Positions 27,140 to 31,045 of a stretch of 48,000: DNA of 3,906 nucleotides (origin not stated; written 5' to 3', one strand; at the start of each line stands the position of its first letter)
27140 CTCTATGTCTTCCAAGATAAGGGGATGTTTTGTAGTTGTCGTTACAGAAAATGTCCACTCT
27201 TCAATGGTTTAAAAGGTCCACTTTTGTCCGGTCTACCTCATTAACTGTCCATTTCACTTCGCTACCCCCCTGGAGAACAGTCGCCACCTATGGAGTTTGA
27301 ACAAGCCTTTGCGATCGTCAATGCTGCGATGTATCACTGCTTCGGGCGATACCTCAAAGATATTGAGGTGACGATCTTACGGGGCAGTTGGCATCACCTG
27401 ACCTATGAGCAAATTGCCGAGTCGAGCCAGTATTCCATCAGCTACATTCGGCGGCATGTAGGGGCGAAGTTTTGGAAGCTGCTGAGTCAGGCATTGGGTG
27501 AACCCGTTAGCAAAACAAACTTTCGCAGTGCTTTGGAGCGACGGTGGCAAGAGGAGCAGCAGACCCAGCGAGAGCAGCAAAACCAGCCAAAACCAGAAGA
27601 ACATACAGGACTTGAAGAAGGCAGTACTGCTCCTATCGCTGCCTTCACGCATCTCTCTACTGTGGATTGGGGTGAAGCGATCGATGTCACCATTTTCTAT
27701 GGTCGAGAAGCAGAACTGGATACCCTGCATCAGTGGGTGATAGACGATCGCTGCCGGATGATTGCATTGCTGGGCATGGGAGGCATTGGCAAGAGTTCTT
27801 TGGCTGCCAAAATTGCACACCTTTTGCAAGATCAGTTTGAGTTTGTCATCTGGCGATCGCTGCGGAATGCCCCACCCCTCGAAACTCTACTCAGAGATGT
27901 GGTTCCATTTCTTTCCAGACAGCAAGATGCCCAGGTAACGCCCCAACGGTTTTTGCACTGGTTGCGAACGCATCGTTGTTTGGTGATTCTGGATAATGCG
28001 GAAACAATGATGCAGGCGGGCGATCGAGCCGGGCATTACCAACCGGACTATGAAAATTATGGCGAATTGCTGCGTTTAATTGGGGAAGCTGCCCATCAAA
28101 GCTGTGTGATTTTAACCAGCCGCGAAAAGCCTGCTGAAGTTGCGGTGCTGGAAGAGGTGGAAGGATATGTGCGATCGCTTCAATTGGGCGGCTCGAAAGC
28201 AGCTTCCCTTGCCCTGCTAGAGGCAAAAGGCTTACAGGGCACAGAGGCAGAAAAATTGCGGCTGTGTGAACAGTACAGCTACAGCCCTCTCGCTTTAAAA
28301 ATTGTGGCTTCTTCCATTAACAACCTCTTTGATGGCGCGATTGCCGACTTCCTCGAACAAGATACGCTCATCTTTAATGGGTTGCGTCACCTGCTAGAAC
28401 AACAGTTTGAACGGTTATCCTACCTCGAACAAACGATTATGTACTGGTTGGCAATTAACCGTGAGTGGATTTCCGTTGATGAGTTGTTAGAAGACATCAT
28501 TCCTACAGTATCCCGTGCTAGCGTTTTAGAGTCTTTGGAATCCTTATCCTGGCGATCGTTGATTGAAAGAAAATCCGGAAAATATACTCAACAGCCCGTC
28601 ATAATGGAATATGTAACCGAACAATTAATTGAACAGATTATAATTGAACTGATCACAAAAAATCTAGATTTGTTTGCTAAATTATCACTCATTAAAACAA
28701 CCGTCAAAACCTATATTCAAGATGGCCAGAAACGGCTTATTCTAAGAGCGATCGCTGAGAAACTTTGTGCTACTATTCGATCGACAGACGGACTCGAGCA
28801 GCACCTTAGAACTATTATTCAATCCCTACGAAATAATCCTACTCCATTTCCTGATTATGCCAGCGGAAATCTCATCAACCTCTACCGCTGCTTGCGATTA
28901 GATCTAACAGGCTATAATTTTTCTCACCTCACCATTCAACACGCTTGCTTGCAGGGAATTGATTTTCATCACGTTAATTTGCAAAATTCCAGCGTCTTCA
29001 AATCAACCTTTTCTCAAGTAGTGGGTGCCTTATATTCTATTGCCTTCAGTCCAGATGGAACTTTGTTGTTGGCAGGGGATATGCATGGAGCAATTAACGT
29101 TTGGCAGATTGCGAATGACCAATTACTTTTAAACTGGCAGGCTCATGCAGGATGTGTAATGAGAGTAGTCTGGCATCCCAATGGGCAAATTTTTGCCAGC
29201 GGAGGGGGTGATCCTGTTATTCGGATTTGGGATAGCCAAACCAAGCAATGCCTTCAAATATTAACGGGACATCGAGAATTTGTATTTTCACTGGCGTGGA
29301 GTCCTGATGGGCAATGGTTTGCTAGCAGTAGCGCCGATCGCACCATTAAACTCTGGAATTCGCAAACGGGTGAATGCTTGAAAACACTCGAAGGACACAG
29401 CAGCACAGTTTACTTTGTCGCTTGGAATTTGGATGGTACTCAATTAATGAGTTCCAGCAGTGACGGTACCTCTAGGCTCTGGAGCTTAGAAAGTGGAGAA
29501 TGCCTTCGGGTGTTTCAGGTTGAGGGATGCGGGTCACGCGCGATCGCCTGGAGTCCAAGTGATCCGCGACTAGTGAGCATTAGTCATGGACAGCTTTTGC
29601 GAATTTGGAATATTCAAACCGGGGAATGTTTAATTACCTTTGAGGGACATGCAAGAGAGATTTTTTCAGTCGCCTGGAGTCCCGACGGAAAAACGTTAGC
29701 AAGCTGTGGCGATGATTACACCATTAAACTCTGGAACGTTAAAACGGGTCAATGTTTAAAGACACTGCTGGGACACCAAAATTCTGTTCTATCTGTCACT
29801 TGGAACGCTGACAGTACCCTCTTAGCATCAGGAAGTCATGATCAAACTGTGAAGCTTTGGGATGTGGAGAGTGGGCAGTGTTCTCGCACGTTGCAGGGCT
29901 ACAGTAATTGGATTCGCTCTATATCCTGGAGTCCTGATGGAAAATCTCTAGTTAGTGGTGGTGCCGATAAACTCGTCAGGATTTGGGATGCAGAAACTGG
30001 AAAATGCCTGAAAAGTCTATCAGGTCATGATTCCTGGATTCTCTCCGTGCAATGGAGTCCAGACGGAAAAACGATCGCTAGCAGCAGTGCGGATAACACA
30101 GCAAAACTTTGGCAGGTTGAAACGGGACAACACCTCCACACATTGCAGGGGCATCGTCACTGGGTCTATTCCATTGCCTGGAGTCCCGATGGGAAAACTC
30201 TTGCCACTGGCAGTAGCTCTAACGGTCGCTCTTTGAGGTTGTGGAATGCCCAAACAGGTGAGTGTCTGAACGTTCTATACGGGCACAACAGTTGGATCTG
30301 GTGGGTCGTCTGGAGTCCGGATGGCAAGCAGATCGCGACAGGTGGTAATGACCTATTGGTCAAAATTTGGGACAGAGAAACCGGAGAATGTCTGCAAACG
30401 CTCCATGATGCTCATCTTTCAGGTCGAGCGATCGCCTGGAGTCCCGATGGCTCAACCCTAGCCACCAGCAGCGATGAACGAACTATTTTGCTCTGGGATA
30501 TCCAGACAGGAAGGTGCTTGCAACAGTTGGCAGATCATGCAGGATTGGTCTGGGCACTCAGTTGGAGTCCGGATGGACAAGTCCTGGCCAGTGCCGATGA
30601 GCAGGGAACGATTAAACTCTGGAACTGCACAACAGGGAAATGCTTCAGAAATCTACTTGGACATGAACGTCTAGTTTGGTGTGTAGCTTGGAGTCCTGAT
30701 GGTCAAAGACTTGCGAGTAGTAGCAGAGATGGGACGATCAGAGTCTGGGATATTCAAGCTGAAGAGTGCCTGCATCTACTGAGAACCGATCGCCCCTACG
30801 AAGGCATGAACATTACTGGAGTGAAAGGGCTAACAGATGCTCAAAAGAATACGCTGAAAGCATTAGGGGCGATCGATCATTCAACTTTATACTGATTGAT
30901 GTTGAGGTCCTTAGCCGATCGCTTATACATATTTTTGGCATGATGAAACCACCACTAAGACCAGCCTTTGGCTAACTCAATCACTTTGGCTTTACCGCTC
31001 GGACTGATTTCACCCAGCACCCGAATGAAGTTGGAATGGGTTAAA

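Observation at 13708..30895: Three paralogous Apaf-1/NLR-like STAND proteins whose N-terminal 'effector' is a DNA-binding-type HTH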

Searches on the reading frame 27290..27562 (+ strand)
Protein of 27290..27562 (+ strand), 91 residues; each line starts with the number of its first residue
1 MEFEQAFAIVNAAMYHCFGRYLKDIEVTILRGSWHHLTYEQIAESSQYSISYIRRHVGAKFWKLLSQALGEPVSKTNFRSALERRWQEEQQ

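Call 7: search_protein_families(library=pfam, proteins=[window:27290-27562:+], max_evalue=10)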
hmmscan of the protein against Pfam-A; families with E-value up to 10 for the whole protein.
seq(91 aa): 1 family
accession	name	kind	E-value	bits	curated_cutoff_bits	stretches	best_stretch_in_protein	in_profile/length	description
PF04545.22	Sigma70_r4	-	0.23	11.5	24.1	1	34-56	18-40/50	Sigma-70, region 4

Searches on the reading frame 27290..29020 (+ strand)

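Call 9: search_protein_families(library=ncbifam, proteins=[window:27290-29020:+], max_evalue=1)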
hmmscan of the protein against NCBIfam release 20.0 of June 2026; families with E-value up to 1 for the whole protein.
window:27290-29020:+ (577 aa): 9 families
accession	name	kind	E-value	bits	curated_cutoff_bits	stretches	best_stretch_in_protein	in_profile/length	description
NF040586.1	FxSxx_TPR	equivalog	9.6e-12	44.2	300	1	136-343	8-195/830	FxSxx-COOH system tetratricopeptide repeat protein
NF041717.1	HaaA_phane_TPR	equivalog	0.0032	15.6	1125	1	130-183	98-156/882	cyclophane-containing RiPP biosynthesis TPR protein HaaT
TIGR04291.1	arsen_driv_ArsA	equivalog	0.014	14.1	650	1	140-185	305-350/565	arsenical pump-driving ATPase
TIGR00763.1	lon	equivalog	0.017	13.6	608.05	0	154-183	352-381/795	endopeptidase La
TIGR03864.1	PQQ_ABC_ATP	hypoth_equivalog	0.026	13.9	302.25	1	133-223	7-96/236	ABC transporter, ATP-binding subunit, PQQ-dependent alcohol dehydrogenase system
NF053606.1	Sta1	subfamily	0.05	13.7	80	1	380-449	22-92/100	Sta1 family transcriptional regulator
NF040939.2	trans_reg_lrs14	equivalog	0.093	12.8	90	1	376-450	19-95/103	Lrs14 family HTH-type transcriptional regulator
NF010552.0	PRK13946.1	equivalog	0.17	11.5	186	1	154-183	22-51/198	shikimate kinase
NF033200.1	F430_CfbC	exception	0.2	11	402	1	157-182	2-27/260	Ni-sirohydrochlorin a,c-diamide reductive cyclase ATP-dependent reductase subunit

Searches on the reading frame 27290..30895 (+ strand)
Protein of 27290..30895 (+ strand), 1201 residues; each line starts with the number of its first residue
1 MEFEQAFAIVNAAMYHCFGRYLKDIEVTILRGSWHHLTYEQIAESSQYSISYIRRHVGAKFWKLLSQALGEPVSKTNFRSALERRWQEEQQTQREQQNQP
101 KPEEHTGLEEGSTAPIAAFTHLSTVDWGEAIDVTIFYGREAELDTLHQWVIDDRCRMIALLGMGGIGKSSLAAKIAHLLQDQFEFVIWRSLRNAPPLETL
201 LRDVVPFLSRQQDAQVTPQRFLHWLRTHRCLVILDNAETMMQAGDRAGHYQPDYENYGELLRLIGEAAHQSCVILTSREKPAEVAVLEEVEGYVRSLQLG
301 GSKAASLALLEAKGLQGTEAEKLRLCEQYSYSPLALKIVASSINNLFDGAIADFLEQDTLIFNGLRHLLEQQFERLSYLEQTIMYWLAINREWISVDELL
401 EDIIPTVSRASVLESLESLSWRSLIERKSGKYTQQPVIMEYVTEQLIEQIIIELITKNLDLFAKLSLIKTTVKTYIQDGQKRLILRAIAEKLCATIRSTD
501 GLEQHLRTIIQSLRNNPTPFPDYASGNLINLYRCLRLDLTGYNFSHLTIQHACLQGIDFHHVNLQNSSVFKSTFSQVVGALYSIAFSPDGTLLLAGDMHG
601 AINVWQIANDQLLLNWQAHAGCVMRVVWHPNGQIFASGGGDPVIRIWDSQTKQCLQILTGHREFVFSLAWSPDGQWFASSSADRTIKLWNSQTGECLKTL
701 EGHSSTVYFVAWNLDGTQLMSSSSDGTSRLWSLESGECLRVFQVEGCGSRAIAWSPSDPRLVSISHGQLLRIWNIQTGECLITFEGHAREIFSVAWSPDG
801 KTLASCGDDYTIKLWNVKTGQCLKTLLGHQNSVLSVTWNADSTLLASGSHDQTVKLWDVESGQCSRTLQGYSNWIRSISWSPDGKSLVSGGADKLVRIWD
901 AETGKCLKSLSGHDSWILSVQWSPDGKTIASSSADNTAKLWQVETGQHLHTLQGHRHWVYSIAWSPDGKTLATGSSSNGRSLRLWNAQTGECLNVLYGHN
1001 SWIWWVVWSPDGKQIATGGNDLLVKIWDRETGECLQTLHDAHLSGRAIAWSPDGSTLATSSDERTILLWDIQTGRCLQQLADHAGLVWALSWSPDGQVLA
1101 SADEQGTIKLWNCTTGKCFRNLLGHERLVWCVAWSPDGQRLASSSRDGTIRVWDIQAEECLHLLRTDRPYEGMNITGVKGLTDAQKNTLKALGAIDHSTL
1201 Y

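Call 6: search_protein_families(library=pfam, proteins=[window:27290-30895:+], max_evalue=0.01)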
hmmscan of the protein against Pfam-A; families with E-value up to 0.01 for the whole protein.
window:27290-30895:+ (1201 aa): 66 families (the best 25 are shown)
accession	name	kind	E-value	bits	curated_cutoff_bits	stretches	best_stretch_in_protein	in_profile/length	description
PF25174.1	Beta-prop_THOC3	-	3.9e-149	495.5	305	4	829-1083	1-254/272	THOC3 beta-propeller domain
PF00400.38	WD40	-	2.8e-142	457.6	27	13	653-690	2-39/39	WD domain, G-beta repeat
PF24814.1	WD40_Prp19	-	9.1e-140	465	320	6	807-986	26-205/281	Prp19 WD40 domain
PF25173.1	Beta-prop_WDR3_1st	-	1.2e-136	452.5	154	5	840-977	39-176/184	WDR3 first beta-propeller domain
PF25175.1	Beta-prop_WDR5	-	1.4e-114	382.8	250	5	571-741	3-173/296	WDR5 beta-propeller domain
PF24817.1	WD40_WDHD1_1st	-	3.2e-101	338.8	109.9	7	666-824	90-258/291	WDHD1 first WD40 domain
PF24807.1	WD40_CDC20-Fz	-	4e-100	335.3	200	4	575-815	48-292/292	CDC20/Fizzy WD40 domain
PF25172.1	Beta-prop_WDR3_2nd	-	1.2e-92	310.7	140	6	822-942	167-287/293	WDR3 second beta-propeller domain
PF25391.1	WD40_Gbeta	-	4.4e-84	282.8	150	6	1053-1164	153-264/340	G protein beta WD-40 repeat protein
PF23414.1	Beta-prop_EML_2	-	1.3e-82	277.6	90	5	1004-1158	2-156/266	Echinoderm microtubule-associated protein second beta-propeller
PF24105.1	Beta-prop_CAF1B_HIR1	-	2.4e-82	277.4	80.5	7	779-909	61-209/383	CAF1B/HIR1 beta-propeller domain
PF24805.1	EIF3I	-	8.3e-74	249.1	200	9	657-763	5-110/324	EIF3I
PF25168.1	Beta-prop_WDR36-Utp21_2nd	-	3.1e-70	237.6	84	6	762-906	129-274/335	WDR36/Utp21 second beta-propeller domain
PF12894.13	ANAPC4_WD40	-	3.8e-70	232.6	22.9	8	771-839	28-89/91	Anaphase-promoting complex subunit 4 WD40 domain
PF24782.2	WD40_MABP1-WDR62_2nd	-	1.6e-59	202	290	7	803-899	240-339/341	MABP1/WDR62 second WD40 domain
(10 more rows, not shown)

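Call 10: search_protein_families(library=padloc, proteins=[window:27290-30895:+], max_evalue=0.01)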
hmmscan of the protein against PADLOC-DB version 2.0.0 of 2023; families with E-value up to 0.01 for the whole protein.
window:27290-30895:+ (1201 aa): 1 family
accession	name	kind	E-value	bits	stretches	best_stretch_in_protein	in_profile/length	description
PDLC02919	HEAT-ARM_XIII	-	2.4e-34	116.1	3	576-737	124-283/1972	-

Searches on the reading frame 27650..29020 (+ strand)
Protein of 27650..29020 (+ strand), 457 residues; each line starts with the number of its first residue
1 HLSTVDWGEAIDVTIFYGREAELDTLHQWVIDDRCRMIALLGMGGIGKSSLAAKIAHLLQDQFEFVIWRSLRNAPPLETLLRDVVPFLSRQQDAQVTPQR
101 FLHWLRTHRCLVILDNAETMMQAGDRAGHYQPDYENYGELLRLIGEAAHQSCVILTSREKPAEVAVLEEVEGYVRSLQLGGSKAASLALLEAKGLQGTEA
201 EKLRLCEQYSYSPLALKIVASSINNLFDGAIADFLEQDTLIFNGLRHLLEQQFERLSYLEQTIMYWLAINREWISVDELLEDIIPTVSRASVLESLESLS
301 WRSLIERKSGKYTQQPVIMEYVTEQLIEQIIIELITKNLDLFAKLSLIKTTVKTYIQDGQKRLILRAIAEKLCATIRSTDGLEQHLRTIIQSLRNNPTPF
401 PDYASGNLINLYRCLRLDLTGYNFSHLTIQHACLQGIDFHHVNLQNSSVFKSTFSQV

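Call 11: search_protein_families(library=pfam, proteins=[window:27650-29020:+], max_evalue=1)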
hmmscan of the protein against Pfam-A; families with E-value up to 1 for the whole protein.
window:27650-29020:+ (457 aa): 17 families
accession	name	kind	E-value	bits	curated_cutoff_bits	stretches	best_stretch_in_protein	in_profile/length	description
PF00931.28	NB-ARC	-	1.4e-10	41.3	23.5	1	20-117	2-109/248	NB-ARC domain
PF05729.18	NACHT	-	1.2e-09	38.6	26.7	1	36-162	1-133/167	NACHT domain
PF20703.3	nSTAND1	-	4.8e-08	33.5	27.1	1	12-159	12-161/379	Novel STAND NTPase 1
PF13191.12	AAA_16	-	6.2e-07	30.5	32.6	1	16-97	2-87/167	AAA ATPase domain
PF13401.12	AAA_22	-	4.8e-06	27.3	27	1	34-126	4-97/130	AAA domain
PF13599.13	Pentapeptide_4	-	0.0016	18.9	38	1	418-456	12-50/78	Pentapeptide repeat region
PF01637.24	ATPase_2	-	0.003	17.8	33.2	1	16-67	1-52/225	ATPase domain predominantly from Archaea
PF25201.1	nSTAND6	-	0.0045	17.5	27.7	1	17-101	2-84/148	Novel STAND NTPase 6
PF20720.3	nSTAND3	-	0.009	16.2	27.2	1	34-71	16-54/155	Novel STAND NTPase 3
PF00004.35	AAA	-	0.023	15.6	21.2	1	39-157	2-108/131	ATPase family associated with various cellular activities (AAA)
PF24883.2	NPHP3_N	-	0.033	14.8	24.8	1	25-64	11-51/164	Nephrocystin 3, N-terminal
PF07728.20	AAA_5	-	0.085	13.3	22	1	40-66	4-31/139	AAA domain (dynein-related subfamily)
PF00005.33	ABC_tran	-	0.13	13.3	25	1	36-62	12-38/137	ABC transporter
PF00448.28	SRP54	-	0.13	12.3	22.7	1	37-62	3-28/196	SRP54-type protein, GTPase domain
PF03193.22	RsgA_GTPase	-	0.15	12.3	30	1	21-57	95-128/174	RsgA GTPase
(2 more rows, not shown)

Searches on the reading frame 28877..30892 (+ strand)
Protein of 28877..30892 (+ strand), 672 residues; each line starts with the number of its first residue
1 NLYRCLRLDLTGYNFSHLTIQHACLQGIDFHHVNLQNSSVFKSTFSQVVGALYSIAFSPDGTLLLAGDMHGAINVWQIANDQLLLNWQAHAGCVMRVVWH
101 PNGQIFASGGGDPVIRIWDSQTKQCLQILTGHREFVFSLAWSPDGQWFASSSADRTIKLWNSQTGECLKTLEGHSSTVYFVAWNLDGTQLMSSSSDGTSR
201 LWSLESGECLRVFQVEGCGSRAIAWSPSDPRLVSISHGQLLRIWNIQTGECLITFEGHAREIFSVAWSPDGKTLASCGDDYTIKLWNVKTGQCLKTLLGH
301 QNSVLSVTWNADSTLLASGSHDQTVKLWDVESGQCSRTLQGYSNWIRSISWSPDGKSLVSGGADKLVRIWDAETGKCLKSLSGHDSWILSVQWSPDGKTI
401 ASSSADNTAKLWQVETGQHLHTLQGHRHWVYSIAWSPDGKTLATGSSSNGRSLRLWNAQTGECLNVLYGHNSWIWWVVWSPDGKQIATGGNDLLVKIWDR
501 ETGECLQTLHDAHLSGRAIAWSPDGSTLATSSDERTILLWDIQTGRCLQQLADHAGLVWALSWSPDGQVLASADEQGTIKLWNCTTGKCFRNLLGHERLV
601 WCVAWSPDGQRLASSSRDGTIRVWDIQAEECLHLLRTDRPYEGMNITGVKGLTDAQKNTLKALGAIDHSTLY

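Call 78: predict_structure(alignment_id=A8)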
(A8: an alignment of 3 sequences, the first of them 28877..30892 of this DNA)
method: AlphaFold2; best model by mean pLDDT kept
length: 672 residues; sequences in the alignment: 3
mean_pLDDT: 76.1   pTM: 0.62
mean pLDDT of the five models: 76.1, 74.2, 70.7, 68.3, 65.0
residues with pLDDT >= 90: 89; 70-90: 435; 50-70: 64; < 50: 84
segments of 3 or more residues with pLDDT < 50: 1-49, 512-515, 639-653, 662-672
pLDDT, mean of each block of 10 residues (from residue 1): 31 37 32 30 32 76 78 77 72 78 86 84 86 83 85 89 88 82 76 78 85 64 62 65 77 79 78 84 86 87 86 87 90 89 86 89 90 91 89 90 91 92 86 85 75 88 86 76 83 79 82 58 85 78 84 78 86 83 88 78 81 77 81 67 36 51 43 31
secondary structure, 60 per line:
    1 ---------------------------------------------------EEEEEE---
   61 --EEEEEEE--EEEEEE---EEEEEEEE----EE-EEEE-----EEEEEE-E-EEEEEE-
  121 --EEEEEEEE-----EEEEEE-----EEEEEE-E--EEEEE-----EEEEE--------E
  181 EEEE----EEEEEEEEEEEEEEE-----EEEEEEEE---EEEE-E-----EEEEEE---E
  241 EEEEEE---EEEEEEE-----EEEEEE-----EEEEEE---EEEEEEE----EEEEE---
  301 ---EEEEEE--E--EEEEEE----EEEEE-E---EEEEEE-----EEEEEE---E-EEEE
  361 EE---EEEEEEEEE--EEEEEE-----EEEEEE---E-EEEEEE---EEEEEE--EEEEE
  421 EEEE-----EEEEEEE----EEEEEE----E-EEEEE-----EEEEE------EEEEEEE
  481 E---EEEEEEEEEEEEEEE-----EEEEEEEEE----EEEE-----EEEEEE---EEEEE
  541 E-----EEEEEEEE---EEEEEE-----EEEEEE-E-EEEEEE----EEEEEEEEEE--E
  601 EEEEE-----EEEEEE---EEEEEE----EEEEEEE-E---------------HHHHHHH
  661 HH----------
elements in order (helices of 4 or more, strands of 3 or more residues): E52-57 E63-69 E72-77 E81-88 E96-99 E105-110 E114-119 E123-130 E136-141 E147-152 E157-161 E167-171 E180-184 E189-203 E209-216 E220-223 E231-236 E240-246 E250-256 E262-267 E273-278 E282-288 E293-297 E304-309 E315-320 E325-329 E335-340 E346-351 E357-362 E366-374 E377-382 E388-393 E399-404 E408-413 E416-424 E430-436 E441-446 E453-457 E463-467 E474-481 E485-499 E505-513 E518-521 E527-532 E536-541 E547-554 E558-563 E569-574 E578-583 E588-597 E600-605 E611-616 E620-625 E630-636 H654-662

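Call 81: fold_search(model_id=the predicted structure, library=pdb)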
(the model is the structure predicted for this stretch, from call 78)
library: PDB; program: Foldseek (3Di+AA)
matches with E <= 10: 1911; with E <= 0.001: 1667
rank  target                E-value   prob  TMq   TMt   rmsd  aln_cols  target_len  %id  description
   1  2ymu_A                2.5e-33  1.00  0.42  0.49  29.8       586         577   41  Structure of a highly repetitive propeller structure (released 2012-10-17)
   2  9n73_LQ               5.3e-21  1.00  0.39  0.33  27.1       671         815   19  SSU processome maturation and disassembly, State G (released 2025-10-29)
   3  5i2t                  1.5e-20  1.00  0.39  0.44  28.6       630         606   20  Domain characterization of the WD protein Pwp2 and their relevance in ribosome biogenesis (released 2017-06-21)
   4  9n74_LQ               2.0e-20  1.00  0.34  0.29  28.9       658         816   20  SSU processome maturation and disassembly, State H (released 2025-10-29)
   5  9n6v_LQ               3.1e-20  1.00  0.34  0.28  28.6       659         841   20  SSU processome maturation and disassembly, State A (released 2025-11-05)
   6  9n6z_LQ               3.7e-20  1.00  0.39  0.33  27.3       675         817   19  SSU processome maturation and disassembly, State D (released 2025-11-05)
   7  9g33_UL               3.9e-20  1.00  0.39  0.31  27.4       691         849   19  Stalled 90S - Utp23-Krr1-deltaC3 (released 2025-06-18)
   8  7mq8_LR               8.3e-20  1.00  0.35  0.31  30.6       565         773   24  Cryo-EM structure of the human SSU processome, state pre-A1 (released 2021-09-22)
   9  6zqe_UL               1.4e-19  1.00  0.35  0.31  30.5       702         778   18  Cryo-EM structure of the 90S pre-ribosome from Saccharomyces cerevisiae, state Dis-A (Poly-Ala) (released 2020-09-23)
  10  7mq8_LQ               1.7e-19  1.00  0.36  0.29  29.7       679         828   18  Cryo-EM structure of the human SSU processome, state pre-A1 (released 2021-09-22)
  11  7mqa_LR               2.0e-19  1.00  0.34  0.30  30.1       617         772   22  Cryo-EM structure of the human SSU processome, state post-A1 (released 2021-09-22)
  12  6rxt_UL               2.2e-19  1.00  0.38  0.33  27.2       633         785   21  Cryo-EM structure of the 90S pre-ribosome (Kre33-Noc4) from Chaetomium thermophilum, state A (released 2019-08-14)
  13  1nr0                  2.2e-19  1.00  0.39  0.43  28.0       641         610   19  Two Seven-Bladed Beta-Propeller Domains Revealed By The Structure Of A C. elegans Homologue Of Yeast Actin Interacting P (released 2003-07-01)
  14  3shf                  2.5e-19  1.00  0.39  0.24  30.5       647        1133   22  Crystal structure of the R265S mutant of full-length murine Apaf-1 (released 2011-08-24)
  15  9n73_LO               4.0e-19  1.00  0.39  0.34  29.1       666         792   18  SSU processome maturation and disassembly, State G (released 2025-10-29)
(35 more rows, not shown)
